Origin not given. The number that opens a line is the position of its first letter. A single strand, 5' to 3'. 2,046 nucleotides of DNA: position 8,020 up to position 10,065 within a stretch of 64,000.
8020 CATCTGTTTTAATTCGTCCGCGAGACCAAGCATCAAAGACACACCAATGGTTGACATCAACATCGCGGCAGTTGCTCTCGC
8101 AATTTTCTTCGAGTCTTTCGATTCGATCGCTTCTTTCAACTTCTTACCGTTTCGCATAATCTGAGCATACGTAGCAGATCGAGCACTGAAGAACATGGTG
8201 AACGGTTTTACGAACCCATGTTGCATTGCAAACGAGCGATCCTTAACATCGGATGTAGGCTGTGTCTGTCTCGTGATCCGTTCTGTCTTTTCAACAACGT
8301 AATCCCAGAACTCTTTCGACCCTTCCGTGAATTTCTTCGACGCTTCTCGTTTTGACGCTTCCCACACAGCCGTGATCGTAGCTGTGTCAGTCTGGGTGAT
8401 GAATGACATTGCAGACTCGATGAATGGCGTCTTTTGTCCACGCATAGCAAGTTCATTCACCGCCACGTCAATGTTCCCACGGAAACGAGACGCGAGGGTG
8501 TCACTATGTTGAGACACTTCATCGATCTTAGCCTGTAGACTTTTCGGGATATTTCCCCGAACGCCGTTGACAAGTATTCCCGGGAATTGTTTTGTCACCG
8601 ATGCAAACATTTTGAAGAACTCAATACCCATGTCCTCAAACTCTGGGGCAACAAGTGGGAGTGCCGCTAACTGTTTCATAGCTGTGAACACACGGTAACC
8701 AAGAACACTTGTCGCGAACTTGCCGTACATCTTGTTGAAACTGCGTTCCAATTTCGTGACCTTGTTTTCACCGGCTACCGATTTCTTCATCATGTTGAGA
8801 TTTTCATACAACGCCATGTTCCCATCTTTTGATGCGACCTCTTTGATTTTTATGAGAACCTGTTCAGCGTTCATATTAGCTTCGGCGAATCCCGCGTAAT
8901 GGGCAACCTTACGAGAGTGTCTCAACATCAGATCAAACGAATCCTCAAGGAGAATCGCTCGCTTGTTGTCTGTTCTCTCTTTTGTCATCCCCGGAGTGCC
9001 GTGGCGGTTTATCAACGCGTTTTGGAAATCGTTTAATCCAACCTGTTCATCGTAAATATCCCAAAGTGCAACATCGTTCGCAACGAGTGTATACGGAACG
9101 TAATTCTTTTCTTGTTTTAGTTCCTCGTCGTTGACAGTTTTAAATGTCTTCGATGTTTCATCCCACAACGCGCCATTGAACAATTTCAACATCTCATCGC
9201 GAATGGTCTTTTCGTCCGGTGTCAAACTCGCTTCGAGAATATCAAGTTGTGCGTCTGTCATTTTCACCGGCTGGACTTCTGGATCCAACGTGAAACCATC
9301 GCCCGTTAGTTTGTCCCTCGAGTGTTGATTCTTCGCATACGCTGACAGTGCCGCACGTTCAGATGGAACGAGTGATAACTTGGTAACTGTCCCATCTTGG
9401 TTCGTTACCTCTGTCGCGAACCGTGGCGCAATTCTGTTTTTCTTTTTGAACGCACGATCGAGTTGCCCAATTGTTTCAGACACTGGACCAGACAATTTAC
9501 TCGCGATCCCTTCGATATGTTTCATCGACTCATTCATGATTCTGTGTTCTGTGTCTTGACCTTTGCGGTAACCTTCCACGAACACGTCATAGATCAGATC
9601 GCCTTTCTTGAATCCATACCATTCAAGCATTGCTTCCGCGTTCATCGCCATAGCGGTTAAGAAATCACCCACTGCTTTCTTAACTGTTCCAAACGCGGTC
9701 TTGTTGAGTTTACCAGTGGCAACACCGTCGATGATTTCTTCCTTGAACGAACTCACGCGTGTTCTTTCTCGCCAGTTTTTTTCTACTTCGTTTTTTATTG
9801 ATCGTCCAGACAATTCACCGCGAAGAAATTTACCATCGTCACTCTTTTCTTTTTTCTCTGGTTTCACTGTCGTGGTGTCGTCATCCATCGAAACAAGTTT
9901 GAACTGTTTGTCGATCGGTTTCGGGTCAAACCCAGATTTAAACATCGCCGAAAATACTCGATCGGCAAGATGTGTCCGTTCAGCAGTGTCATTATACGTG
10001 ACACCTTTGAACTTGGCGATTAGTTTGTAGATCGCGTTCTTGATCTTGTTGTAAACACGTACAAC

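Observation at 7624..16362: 2912-aa polyvalent virion protein combining a lytic transglycosylase with two different zincin motifs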

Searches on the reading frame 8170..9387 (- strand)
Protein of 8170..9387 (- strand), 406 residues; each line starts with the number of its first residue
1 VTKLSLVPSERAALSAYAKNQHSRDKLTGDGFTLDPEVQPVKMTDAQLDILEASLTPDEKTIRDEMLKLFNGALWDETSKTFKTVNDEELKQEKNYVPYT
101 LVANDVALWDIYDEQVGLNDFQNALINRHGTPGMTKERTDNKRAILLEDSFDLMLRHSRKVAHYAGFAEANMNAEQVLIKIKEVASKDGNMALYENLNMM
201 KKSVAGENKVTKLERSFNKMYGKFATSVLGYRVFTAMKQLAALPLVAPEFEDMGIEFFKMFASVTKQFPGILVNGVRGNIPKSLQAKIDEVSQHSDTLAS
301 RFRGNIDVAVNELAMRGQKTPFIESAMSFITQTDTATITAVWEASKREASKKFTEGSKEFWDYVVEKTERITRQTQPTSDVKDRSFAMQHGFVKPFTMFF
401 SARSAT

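Call 49: find_related_loci(query=A2, collection=viral_contigs, flank=10000)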
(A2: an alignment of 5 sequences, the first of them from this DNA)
Query A2 (406 aa) in viral_contigs; peptide patterns used: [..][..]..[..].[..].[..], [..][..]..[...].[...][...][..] (x = any residue, [..] = any of these).
77 stretches matched a pattern; 2 encode a relative of the query (tblastn E <= 1e-3); 2 distinct loci.
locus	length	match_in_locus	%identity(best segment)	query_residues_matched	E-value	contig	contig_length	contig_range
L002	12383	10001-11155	27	3-404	2e-22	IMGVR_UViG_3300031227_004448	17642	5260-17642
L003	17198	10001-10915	24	74-381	2e-7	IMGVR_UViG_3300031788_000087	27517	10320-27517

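Call 50: find_related_loci(query=A2, collection=metagenome_contigs, flank=10000)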
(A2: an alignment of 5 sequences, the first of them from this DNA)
Query A2 (406 aa) in metagenome_contigs; peptide patterns used: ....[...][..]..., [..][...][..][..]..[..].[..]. (x = any residue, [..] = any of these).
283 stretches matched a pattern; 42 encode a relative of the query (tblastn E <= 1e-3); 42 distinct loci.
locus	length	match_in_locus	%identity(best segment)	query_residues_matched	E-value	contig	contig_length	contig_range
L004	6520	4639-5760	27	4-386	5e-26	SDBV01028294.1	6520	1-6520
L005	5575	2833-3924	25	4-385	4e-26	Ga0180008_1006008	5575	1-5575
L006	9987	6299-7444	28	4-404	7e-26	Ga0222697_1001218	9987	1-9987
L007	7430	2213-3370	27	4-404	2e-25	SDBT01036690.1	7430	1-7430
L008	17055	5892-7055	26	4-404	2e-24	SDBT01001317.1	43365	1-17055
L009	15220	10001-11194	25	3-404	6e-24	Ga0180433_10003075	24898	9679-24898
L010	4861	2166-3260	24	3-385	1e-23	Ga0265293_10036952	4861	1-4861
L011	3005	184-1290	25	3-385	3e-23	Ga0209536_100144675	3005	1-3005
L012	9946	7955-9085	26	4-391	2e-22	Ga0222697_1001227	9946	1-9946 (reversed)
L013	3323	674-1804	26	4-391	1e-22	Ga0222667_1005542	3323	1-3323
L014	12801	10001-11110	25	3-385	1e-21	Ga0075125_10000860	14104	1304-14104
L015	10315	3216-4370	27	3-404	2e-21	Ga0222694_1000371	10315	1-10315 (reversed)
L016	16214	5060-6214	27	3-404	2e-21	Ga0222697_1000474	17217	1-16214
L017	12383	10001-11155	27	3-404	2e-21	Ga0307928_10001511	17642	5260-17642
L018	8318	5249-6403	27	3-404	2e-21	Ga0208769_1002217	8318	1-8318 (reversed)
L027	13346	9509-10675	25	4-404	2e-18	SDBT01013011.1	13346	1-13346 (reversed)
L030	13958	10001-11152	22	4-404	4e-17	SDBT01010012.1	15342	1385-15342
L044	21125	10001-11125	20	3-385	1e-10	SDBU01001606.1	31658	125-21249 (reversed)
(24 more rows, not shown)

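Call 51: find_related_loci(query=A2, collection=genome_contigs, flank=10000)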
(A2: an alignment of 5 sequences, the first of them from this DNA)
Query A2 (406 aa) in genome_contigs; peptide patterns used: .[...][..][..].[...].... (x = any residue, [..] = any of these).
1 stretches matched a pattern, but none encodes a relative of the query by tblastn (E <= 1e-3).

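Call 60: search_protein_families(library=phrogs, proteins=[L030:457-2619:+, L030:2594-3790:+, L030:3851-5092:+, L030:5519-6745:+, L027:401-2425:+, L027:2422-4389:+, L027:5775-6656:+, L008:2152-3531:+, L008:8077-10212:+, L044:1406-4327:+], max_evalue=0.001)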
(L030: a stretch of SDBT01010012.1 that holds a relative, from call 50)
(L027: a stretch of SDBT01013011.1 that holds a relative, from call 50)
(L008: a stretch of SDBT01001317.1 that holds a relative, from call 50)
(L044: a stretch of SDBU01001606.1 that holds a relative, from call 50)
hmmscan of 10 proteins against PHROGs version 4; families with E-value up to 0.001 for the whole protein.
L030:457-2619:+ (720 aa): 1 family
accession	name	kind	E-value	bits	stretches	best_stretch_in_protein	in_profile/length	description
phrog_8040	-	connector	4.2e-07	30.2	1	201-323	124-242/396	head closure Hc3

L030:2594-3790:+ (398 aa): 5 families
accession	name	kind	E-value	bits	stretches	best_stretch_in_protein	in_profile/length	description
phrog_6002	-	head and packaging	3.5e-68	231.2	4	77-179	701-803/1183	virion structural protein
phrog_23837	-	head and packaging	1.7e-47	163.4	2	112-210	178-276/507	virion structural protein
phrog_4636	-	tail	8.3e-39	134.6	3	208-308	232-343/763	tail spike protein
phrog_17312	-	tail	2.1e-06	27.3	1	142-398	568-792/792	tail protein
phrog_21017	-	unknown function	1.7e-05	26.1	1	357-396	101-140/143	-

L030:3851-5092:+ (413 aa): 0 families

L030:5519-6745:+ (408 aa): 0 families

L027:401-2425:+ (674 aa): 4 families
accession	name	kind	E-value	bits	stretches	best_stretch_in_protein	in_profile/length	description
phrog_2712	-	tail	3.8e-07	29.9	1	188-258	380-449/700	tail fiber protein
phrog_34307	-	unknown function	6e-07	29.8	1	188-312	4-112/407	-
phrog_24607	-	tail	6.3e-05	22.6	1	187-263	4-81/674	tail protein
phrog_6567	-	unknown function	0.00016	22.7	1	188-259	38-108/272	-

L027:2422-4389:+ (655 aa): 0 families

L027:5775-6656:+ (293 aa): 0 families

L008:2152-3531:+ (459 aa): 0 families

L008:8077-10212:+ (711 aa): 0 families

L044:1406-4327:+ (973 aa): 0 families

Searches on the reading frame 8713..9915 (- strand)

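Call 79: search_protein_families(library=pfam, proteins=[window:8713-9915:-], max_evalue=10)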
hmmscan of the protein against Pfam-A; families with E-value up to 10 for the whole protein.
window:8713-9915:- (401 aa): 1 family
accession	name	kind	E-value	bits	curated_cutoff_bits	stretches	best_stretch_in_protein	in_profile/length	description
PF11491.13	DUF3213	-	0.035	14.7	27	1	93-149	11-64/85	Protein of unknown function (DUF3213)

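Call 100: search_protein_families(library=phrogs, proteins=[window:8713-9915:-], max_evalue=1)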
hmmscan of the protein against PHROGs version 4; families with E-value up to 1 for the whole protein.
window:8713-9915:- (401 aa): 2 families
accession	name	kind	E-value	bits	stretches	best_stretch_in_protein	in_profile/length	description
phrog_21361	-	unknown function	0.087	14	0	301-330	16-45/57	-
phrog_21504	-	unknown function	0.15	12.6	1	237-310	14-84/142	-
